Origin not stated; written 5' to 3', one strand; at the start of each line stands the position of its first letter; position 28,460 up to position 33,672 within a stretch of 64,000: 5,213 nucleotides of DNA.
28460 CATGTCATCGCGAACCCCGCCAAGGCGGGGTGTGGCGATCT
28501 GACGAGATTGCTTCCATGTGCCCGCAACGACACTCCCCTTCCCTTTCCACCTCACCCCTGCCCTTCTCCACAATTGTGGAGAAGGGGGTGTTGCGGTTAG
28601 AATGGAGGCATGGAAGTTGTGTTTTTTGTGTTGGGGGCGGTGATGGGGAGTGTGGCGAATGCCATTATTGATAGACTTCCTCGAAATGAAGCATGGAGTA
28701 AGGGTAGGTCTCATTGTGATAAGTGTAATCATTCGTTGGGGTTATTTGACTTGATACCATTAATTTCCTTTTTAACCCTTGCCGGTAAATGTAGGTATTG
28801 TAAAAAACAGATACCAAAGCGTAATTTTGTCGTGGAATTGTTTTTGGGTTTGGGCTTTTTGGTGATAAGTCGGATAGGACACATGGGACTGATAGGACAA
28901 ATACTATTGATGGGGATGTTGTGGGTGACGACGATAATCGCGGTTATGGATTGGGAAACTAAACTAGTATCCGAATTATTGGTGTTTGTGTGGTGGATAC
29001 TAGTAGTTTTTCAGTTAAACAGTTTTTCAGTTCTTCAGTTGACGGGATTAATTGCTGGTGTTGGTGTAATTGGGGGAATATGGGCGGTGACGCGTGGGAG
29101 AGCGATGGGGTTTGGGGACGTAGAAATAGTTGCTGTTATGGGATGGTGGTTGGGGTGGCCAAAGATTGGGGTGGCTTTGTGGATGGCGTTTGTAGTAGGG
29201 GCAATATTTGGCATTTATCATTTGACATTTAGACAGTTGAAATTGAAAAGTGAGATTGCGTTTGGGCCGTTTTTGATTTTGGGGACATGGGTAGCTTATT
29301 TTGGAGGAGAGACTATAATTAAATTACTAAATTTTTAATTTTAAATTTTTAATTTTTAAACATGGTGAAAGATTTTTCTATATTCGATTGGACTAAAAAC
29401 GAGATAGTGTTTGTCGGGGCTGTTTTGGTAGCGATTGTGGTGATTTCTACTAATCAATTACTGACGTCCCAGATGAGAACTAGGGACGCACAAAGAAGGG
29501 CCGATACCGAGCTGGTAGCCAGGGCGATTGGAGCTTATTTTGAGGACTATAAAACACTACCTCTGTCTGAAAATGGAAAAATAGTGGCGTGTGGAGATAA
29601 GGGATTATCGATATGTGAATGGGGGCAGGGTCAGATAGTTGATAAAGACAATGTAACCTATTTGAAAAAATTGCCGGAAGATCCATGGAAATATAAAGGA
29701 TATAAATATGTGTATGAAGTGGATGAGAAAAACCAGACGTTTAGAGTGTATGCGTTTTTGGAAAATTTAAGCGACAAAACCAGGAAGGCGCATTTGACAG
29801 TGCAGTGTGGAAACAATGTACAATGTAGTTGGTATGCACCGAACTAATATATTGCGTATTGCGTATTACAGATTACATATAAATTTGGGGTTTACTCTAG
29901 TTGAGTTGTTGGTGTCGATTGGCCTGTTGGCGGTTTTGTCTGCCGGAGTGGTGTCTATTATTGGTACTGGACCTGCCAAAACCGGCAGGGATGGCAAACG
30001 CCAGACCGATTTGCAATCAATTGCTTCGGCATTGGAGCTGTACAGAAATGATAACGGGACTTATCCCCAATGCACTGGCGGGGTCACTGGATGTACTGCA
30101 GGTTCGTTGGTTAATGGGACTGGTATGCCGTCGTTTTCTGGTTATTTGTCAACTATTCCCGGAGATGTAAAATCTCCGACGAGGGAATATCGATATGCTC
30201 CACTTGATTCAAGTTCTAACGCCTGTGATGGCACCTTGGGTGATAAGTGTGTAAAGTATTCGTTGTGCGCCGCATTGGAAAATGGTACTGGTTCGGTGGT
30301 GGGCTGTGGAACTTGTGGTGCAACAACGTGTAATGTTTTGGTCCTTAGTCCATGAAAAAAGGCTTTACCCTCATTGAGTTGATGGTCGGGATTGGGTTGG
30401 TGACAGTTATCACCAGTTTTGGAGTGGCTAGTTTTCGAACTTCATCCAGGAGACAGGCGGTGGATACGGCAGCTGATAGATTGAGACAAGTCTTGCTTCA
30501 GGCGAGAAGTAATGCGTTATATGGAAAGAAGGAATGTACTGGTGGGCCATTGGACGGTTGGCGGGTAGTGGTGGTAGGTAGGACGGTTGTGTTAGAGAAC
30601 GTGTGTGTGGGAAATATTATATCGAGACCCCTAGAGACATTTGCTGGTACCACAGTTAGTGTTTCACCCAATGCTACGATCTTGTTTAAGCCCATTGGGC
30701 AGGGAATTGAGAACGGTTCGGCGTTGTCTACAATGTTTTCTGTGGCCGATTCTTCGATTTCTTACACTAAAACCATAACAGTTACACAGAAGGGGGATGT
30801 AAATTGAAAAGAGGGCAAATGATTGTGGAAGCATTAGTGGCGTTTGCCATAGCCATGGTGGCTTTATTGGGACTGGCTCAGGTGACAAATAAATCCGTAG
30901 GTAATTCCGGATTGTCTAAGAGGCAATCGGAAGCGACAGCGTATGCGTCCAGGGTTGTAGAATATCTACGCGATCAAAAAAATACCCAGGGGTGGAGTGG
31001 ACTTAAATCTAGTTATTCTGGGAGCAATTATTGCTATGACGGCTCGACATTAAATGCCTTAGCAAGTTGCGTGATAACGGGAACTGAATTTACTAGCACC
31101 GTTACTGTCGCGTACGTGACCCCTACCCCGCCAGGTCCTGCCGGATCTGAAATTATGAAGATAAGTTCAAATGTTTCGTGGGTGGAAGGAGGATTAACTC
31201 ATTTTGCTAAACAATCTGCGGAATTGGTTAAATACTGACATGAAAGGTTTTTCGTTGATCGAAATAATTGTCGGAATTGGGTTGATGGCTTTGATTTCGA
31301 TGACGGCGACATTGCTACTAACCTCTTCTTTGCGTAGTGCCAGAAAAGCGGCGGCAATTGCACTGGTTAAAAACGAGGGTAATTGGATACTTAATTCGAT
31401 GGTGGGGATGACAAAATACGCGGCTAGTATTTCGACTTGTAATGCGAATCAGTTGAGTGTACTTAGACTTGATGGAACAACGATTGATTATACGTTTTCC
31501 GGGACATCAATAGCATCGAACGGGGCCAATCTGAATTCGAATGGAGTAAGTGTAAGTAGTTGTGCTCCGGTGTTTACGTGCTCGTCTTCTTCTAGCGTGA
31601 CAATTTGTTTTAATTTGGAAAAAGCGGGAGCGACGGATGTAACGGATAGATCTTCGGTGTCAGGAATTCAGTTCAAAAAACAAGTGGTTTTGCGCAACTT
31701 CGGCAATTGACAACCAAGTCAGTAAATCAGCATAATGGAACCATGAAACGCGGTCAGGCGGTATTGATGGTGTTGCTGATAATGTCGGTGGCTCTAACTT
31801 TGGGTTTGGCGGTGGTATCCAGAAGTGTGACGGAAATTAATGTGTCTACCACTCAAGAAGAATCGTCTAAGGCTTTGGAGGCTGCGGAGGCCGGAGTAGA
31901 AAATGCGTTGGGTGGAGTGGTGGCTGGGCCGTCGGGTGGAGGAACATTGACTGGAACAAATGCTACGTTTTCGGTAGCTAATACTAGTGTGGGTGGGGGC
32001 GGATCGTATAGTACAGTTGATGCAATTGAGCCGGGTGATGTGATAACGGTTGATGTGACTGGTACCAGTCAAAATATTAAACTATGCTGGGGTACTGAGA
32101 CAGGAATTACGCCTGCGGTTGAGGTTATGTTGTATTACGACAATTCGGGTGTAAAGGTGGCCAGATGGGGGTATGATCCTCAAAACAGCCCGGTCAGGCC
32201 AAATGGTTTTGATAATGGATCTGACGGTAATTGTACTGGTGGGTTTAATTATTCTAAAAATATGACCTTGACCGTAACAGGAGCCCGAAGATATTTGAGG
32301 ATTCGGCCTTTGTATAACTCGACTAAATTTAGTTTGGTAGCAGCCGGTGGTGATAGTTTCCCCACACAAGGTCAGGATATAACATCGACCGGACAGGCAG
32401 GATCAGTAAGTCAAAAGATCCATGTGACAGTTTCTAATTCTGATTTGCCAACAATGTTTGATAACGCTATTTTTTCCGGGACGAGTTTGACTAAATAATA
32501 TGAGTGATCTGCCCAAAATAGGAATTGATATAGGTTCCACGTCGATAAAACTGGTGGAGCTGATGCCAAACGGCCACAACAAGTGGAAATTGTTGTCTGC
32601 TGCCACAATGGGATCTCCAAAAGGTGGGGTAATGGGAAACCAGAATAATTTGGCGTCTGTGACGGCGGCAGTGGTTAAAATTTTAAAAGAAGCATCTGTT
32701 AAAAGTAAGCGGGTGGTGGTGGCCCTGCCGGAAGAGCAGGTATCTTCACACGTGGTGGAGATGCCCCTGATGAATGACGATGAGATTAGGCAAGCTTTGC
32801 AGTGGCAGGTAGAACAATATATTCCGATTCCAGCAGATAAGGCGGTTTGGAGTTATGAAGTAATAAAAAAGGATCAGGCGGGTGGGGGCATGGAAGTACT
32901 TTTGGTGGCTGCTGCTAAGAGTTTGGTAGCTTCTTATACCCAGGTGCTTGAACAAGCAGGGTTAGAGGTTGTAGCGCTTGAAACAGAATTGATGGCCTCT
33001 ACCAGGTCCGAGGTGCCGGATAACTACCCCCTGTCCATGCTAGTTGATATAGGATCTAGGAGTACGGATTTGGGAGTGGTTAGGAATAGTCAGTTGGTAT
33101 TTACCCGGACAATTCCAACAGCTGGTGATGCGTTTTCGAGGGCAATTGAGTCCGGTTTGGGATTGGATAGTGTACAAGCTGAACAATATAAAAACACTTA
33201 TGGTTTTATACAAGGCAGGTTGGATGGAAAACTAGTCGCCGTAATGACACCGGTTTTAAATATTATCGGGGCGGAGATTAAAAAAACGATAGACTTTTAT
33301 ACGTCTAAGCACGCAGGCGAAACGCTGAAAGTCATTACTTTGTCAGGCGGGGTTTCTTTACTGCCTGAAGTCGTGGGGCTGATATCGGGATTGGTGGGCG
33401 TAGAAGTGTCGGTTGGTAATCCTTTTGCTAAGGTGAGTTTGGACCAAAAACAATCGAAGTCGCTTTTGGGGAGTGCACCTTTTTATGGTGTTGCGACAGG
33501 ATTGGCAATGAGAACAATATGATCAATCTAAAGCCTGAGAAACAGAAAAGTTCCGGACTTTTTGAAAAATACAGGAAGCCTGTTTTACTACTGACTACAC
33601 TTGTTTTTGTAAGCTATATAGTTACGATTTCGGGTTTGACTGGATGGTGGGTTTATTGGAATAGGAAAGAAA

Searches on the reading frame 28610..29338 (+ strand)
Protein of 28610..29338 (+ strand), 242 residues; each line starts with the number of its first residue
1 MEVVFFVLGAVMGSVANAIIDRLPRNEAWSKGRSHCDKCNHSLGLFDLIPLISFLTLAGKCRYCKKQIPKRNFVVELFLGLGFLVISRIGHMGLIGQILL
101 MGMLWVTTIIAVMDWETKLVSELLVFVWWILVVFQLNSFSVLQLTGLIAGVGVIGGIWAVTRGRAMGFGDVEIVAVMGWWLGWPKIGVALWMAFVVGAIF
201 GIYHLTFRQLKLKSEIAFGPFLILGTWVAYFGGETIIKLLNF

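Call 94: search_protein_families(library=pfam, proteins=[window:28610-29338:+], max_evalue=0.00001)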
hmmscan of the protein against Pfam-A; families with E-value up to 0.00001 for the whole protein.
window:28610-29338:+ (242 aa): 2 families
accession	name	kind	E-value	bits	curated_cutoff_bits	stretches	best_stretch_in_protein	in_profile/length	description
PF06750.18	A24_N_bact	-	5.5e-26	90.9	23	1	7-86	1-80/84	Bacterial Peptidase A24 N-terminal domain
PF01478.23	Peptidase_A24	-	6e-11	43.2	26.5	1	103-202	3-104/104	Type IV leader peptidase family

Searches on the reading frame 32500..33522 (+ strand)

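Call 94: search_protein_families(library=pfam, proteins=[window:32500-33522:+], max_evalue=0.00001)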
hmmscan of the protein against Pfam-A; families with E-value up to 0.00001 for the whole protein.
window:32500-33522:+ (340 aa): 3 families
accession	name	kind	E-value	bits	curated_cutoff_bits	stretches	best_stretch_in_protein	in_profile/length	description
PF11104.14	PilM_2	-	1.7e-49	169.1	27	1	8-339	1-339/340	Type IV pilus assembly protein PilM;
PF14450.12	FtsA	-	4e-13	50.3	31.8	1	180-309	1-113/127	Cell division protein FtsA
PF06723.19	MreB_Mbl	-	5.5e-08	32.5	27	0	149-216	115-184/327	MreB/Mbl protein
